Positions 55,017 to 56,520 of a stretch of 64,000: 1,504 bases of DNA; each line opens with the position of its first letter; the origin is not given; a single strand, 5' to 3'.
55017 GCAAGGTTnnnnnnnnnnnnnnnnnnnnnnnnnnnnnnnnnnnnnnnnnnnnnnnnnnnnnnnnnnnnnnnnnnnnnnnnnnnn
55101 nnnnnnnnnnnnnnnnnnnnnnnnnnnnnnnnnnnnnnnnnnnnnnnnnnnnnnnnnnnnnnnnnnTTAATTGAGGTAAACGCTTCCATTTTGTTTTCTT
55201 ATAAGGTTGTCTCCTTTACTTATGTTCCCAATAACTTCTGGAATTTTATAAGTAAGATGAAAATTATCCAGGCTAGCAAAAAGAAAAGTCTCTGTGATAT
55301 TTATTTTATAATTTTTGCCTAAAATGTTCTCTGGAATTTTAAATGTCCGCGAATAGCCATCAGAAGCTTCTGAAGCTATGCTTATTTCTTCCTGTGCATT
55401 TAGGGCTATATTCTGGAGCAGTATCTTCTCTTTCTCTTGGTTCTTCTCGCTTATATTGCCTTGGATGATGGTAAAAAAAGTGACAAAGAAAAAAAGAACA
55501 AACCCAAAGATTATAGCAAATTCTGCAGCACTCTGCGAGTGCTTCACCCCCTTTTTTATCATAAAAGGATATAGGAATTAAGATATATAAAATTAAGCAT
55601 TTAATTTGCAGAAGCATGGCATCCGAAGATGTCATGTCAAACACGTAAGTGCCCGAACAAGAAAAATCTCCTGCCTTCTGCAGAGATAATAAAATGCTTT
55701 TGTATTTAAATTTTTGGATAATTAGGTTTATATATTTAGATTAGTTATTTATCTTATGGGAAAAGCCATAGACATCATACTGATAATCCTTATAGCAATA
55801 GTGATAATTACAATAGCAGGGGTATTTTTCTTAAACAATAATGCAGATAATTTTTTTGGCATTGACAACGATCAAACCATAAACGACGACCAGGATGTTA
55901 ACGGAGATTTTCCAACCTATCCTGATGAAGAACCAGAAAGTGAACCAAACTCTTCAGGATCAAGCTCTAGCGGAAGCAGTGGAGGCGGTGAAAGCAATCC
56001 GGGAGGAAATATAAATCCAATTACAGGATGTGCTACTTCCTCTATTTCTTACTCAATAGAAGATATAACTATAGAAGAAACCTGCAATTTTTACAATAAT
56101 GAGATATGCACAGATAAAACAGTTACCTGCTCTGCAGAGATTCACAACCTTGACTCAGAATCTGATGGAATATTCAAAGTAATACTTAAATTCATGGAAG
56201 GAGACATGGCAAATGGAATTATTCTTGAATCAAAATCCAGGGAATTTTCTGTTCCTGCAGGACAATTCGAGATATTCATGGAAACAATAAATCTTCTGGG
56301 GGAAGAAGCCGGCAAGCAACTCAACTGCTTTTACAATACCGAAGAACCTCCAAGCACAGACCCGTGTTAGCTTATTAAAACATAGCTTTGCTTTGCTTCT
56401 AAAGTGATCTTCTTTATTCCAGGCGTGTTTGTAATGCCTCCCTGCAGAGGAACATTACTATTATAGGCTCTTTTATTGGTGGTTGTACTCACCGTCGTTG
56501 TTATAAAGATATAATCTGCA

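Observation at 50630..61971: Type IV pilus locus with split FlaJ, a KaiC-like ATPase and a vWA adhesin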

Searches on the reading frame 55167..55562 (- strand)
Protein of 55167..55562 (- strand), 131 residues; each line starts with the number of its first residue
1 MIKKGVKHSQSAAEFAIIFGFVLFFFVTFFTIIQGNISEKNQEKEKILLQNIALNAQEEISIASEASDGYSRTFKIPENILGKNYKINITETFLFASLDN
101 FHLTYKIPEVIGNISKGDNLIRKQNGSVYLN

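Call 3: search_protein_families(library=pfam, proteins=[window:55167-55562:-], max_evalue=0.1)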
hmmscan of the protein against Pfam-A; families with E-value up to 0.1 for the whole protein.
window:55167-55562:- (131 aa): 5 families
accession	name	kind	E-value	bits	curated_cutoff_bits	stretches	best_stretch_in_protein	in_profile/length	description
PF23928.1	DUF7266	-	0.0058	16.8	27.6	1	26-100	27-94/145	Family of unknown function (DUF7266)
PF06422.18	PDR_CDR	-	0.022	15.1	20.5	1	7-44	42-79/92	CDR ABC transporter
PF10104.14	Brr6_like_C_C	-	0.043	14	25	1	16-53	10-47/133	Di-sulfide bridge nucleocytoplasmic transport domain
PF16339.10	DUF4969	-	0.046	14.5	31.4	1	17-73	6-60/79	Domain of unknown function (DUF4969)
PF06092.17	DUF943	-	0.055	13.5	25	1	16-90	16-87/151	Enterobacterial putative membrane protein (DUF943)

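Call 20: search_protein_families(library=ncbifam, proteins=[window:55167-55562:-], max_evalue=0.01)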
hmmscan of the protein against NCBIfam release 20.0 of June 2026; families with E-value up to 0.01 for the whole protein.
window:55167-55562:- (131 aa): 1 family
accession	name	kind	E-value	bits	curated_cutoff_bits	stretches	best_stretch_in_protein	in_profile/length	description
NF033506.0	PACE-CTERM-PROT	exception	0.0017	17.1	110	1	36-92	391-451/627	putative S-layer protein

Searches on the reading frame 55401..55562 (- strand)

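Call 65: search_protein_families(library=pfam, proteins=[window:55401-55562:-], max_evalue=10)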
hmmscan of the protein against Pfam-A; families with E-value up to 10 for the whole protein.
seq(54 aa): 4 families
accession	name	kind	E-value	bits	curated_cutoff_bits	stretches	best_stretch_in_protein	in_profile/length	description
PF06422.18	PDR_CDR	-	0.0034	17.7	20.5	1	7-44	42-79/92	CDR ABC transporter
PF10104.14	Brr6_like_C_C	-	0.011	15.9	25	1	16-53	10-47/133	Di-sulfide bridge nucleocytoplasmic transport domain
PF10215.14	Ost4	-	0.089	13.1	25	1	14-36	9-31/34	Oligosaccaryltransferase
PF10961.13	SelK_SelG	-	0.28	12.2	23.3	1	15-44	25-54/86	Selenoprotein SelK_SelG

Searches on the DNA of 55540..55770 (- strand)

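Call 72: search_rna_families(source=window, start=55540, end=55770, threshold=evalue, max_evalue=10)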
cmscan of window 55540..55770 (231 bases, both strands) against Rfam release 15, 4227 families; matches with E-value up to 10: 11.
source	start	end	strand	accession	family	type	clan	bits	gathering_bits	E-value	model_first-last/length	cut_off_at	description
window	55567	55624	+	RF00376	HIV_GSL3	Cis-reg;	-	19.1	42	0.4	1-84/84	no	HIV gag stem loop 3 (GSL3)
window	55553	55640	-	RF01586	snoR09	Gene; snRNA; snoRNA; CD-box;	-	17.7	50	4.4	1-84/84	no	small nucleolar RNA snoR09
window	55729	55759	+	RF02838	Ref55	Gene; sRNA;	-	16.9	43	6.4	1-54/54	no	Enterococcus sRNA 55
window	55655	55735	-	RF02077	STnc220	Gene; sRNA;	-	16.6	60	2.5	1-79/79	no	Salmonella enterica sRNA STnc220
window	55750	55770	-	RF02520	mir-965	Gene; miRNA;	-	15.5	43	1.4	56-76/76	5'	mir-965 microRNA precursor family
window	55622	55735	+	RF00340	SNORA36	Gene; snRNA; snoRNA; HACA-box;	CL00035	15.1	43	2.6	1-132/132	no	Small nucleolar RNA SNORA36 family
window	55605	55682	-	RF00647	MIR164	Gene; miRNA;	-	12.5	64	8.8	1-68/68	no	MIR164 microRNA precursor family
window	55637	55713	-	RF01880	Xist_exon1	Gene; lncRNA;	-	11.9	50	0.52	1-85/85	no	X-chromosome inactivation gene exon 1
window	55626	55731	+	RF02060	STnc410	Gene; sRNA;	-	10.8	50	4.5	1-158/158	no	Enterobacterial sRNA STnc410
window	55551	55650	+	RF00026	U6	Gene; snRNA; splicing;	CL00009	9.8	44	8.3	1-105/105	no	U6 spliceosomal RNA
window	55540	55603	-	RF02933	ARRPOF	Gene; sRNA;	-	9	127.2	5.5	1-70/256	3'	ARRPOF RNA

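Call 81: build_rna_model(alignment_id=A3, structure=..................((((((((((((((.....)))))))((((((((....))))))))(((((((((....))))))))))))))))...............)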
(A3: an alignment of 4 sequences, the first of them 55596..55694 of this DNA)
Model R1 built from alignment A3 (4 sequences, 108 columns); structure: as given.
model positions 99; base pairs 31; branch points 2; effective number of sequences 1.33; information 0.59 bits per position. Calibrated on 0.2 Mb of random sequence (short: E-values are rough).
structure used (alignment columns):
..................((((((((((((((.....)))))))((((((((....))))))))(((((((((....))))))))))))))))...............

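Call 82: search_with_rna_model(model_id=R1, sources=[window, L002, L003, L004, L005, L006, L007, L008, L009, L010, L011, L012, L013, L014, L015, L016, L017, L018, L019, L020, L021, L022, L023, L024, L025, L026, L027, L028, L029, L030, L031, L032, L033, L034, L035, L036, L037, L038, L039, L040, L041, L042, L043, L044, L045, L046, L047, L048, L049, L050, L051, L052, L053, L054, L055, L056, L057, L058, L059, L060, L061, L062, L063, L064, L065, L066, L067, L068, L069, L070, L071, L072, L073, L074, L075, L076, L077, L078, L079, L080, L081], max_evalue=1, make_alignment=true)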
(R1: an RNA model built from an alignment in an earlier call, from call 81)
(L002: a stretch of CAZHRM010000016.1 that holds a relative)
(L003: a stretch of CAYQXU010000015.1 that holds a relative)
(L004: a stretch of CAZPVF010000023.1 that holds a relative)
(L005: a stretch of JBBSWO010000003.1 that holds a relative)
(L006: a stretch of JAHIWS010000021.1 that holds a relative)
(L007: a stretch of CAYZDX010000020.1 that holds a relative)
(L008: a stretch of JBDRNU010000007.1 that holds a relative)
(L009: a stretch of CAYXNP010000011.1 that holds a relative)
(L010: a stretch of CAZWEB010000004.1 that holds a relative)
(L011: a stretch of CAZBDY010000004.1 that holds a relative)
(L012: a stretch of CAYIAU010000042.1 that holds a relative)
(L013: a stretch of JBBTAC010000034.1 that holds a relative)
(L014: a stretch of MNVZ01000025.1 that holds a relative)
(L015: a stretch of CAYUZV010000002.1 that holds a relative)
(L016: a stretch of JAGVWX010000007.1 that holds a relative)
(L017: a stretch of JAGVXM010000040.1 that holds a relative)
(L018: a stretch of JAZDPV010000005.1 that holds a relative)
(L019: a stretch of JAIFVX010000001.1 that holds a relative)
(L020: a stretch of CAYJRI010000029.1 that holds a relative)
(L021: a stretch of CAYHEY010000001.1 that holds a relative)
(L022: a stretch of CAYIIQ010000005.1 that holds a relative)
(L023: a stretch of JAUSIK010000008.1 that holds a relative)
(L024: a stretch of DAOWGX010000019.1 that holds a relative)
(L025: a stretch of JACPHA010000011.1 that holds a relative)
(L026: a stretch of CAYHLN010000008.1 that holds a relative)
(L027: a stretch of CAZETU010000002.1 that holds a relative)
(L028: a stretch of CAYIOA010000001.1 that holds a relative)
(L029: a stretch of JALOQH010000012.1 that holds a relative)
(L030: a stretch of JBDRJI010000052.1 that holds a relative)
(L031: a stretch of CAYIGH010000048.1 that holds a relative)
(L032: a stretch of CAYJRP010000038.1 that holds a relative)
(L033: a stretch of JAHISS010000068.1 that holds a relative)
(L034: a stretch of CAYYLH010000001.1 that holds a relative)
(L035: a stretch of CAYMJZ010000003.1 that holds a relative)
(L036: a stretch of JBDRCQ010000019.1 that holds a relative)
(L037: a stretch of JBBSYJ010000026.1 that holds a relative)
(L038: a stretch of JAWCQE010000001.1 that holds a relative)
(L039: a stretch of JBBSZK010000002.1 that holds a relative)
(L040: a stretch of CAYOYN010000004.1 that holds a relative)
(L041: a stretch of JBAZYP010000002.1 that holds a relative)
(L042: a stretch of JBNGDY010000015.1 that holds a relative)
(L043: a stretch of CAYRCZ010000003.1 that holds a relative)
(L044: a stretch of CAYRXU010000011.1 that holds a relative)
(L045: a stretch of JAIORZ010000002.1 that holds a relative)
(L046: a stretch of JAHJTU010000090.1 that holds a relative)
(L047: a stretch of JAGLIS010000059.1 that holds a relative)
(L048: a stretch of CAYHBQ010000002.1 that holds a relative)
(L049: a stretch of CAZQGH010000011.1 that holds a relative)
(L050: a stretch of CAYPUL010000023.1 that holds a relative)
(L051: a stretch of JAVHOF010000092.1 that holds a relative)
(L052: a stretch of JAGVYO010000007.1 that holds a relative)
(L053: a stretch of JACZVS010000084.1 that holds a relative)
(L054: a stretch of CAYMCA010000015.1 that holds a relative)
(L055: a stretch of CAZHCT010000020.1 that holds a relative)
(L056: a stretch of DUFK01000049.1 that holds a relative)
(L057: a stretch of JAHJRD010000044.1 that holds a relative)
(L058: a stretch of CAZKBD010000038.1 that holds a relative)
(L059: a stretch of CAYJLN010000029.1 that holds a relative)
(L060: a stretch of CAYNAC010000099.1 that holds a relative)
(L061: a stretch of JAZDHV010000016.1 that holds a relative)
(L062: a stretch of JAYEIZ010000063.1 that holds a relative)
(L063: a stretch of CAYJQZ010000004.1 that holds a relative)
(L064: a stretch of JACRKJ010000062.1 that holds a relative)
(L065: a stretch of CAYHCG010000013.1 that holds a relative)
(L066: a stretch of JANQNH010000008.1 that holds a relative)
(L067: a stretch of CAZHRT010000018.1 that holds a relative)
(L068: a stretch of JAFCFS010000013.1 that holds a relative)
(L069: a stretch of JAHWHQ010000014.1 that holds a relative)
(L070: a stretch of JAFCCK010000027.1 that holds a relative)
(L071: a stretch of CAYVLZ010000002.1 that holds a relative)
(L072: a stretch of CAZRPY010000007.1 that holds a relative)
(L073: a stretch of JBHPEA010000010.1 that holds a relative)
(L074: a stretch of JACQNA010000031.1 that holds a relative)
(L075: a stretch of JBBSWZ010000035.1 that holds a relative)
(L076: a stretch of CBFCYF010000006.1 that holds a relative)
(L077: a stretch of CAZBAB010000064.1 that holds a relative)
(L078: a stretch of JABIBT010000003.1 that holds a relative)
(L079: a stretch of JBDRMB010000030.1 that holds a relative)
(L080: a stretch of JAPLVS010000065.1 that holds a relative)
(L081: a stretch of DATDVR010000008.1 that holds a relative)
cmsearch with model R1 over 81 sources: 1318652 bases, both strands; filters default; matches with E-value up to 1: 5.
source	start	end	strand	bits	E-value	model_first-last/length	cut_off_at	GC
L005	8153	8251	-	100.3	6.1e-27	1-99/99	no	0.43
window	55596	55694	-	96.4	9.6e-26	1-99/99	no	0.4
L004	5722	5819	-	96.3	1e-25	1-99/99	no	0.39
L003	7377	7475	-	94.3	4.4e-25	1-99/99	no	0.42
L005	8152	8250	+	40.1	3.8e-08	1-99/99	no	0.43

Alignment A4: 5 matches aligned to the model, 105 columns, each read 5' to 3' on its own strand. Consensus structure (alignment columns), stored with it:
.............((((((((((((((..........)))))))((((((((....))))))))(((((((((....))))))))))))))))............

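Call 84: search_with_rna_model(model_id=R1, sources=[window, L003, L004, L005, L082, L083, L084, L085, L086], max_evalue=0.01, make_alignment=true, show_alignments=0)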
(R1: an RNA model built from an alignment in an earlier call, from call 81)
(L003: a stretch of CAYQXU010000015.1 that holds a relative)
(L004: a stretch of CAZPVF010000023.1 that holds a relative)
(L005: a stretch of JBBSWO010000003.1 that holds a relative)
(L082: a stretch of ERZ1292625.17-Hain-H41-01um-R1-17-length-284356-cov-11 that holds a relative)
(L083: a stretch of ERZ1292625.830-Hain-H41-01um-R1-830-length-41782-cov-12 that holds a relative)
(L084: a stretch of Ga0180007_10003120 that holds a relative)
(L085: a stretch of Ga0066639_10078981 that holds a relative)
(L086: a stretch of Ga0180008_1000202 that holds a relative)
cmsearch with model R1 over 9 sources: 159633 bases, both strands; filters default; matches with E-value up to 0.01: 14.
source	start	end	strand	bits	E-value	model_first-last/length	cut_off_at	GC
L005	8153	8251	-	100.3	7.4e-28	1-99/99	no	0.43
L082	3919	4017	-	100.3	7.4e-28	1-99/99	no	0.43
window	55596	55694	-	96.4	1.2e-26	1-99/99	no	0.4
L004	5722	5819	-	96.3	1.3e-26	1-99/99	no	0.39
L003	7377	7475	-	94.3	5.3e-26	1-99/99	no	0.42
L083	337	435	-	94.3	5.4e-26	1-99/99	no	0.41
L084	8784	8882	+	84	9.1e-23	1-99/99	no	0.37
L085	1504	1602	-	77.3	1.1e-20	1-99/99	no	0.39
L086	823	922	+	70.5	1.5e-18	1-99/99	no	0.38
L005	8152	8250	+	40.1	4.6e-09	1-99/99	no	0.43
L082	3918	4016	+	40.1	4.6e-09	1-99/99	no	0.43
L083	336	434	+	38.7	1.3e-08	1-99/99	no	0.41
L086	824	923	-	29.7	8.5e-06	1-99/99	no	0.38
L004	5722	5818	+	23.9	0.00054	1-99/99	no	0.39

Alignment A5: 14 matches aligned to the model, 119 columns, each read 5' to 3' on its own strand. Consensus structure (alignment columns), stored with it:
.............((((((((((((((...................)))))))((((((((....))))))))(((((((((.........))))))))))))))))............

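Call 89: search_with_rna_model(model_id=R1, sources=[window, L003, L004, L005, L083, L084, L085, L086], max_evalue=1e-12, make_alignment=true)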
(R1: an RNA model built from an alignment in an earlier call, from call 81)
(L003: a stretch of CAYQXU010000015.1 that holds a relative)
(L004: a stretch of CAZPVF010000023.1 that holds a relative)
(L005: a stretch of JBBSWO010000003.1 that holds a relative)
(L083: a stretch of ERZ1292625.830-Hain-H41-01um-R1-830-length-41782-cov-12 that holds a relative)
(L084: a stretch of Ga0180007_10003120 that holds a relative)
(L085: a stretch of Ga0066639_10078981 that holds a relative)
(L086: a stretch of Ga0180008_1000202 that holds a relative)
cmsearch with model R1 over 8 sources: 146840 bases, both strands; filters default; matches with E-value up to 1e-12: 8.
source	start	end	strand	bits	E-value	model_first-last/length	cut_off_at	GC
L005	8153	8251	-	100.3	6.8e-28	1-99/99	no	0.43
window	55596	55694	-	96.4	1.1e-26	1-99/99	no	0.4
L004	5722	5819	-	96.3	1.2e-26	1-99/99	no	0.39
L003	7377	7475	-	94.3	4.9e-26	1-99/99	no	0.42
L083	337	435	-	94.3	4.9e-26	1-99/99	no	0.41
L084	8784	8882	+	84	8.4e-23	1-99/99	no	0.37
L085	1504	1602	-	77.3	1e-20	1-99/99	no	0.39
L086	823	922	+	70.5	1.4e-18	1-99/99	no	0.38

Alignment A6: 8 matches aligned to the model, 100 columns, each read 5' to 3' on its own strand. Consensus structure (alignment columns), stored with it:
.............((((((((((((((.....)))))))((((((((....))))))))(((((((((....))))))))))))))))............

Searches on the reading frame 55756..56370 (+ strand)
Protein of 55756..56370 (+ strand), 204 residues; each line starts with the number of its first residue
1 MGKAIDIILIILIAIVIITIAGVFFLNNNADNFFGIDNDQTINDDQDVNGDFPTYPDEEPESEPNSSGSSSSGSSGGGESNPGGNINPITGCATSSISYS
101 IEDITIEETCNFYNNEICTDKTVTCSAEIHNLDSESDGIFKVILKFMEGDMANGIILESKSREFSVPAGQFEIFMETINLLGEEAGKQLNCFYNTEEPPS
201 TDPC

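Call 3: search_protein_families(library=pfam, proteins=[window:55756-56370:+], max_evalue=0.1)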
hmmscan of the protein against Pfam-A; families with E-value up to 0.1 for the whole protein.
window:55756-56370:+ (204 aa): 0 families
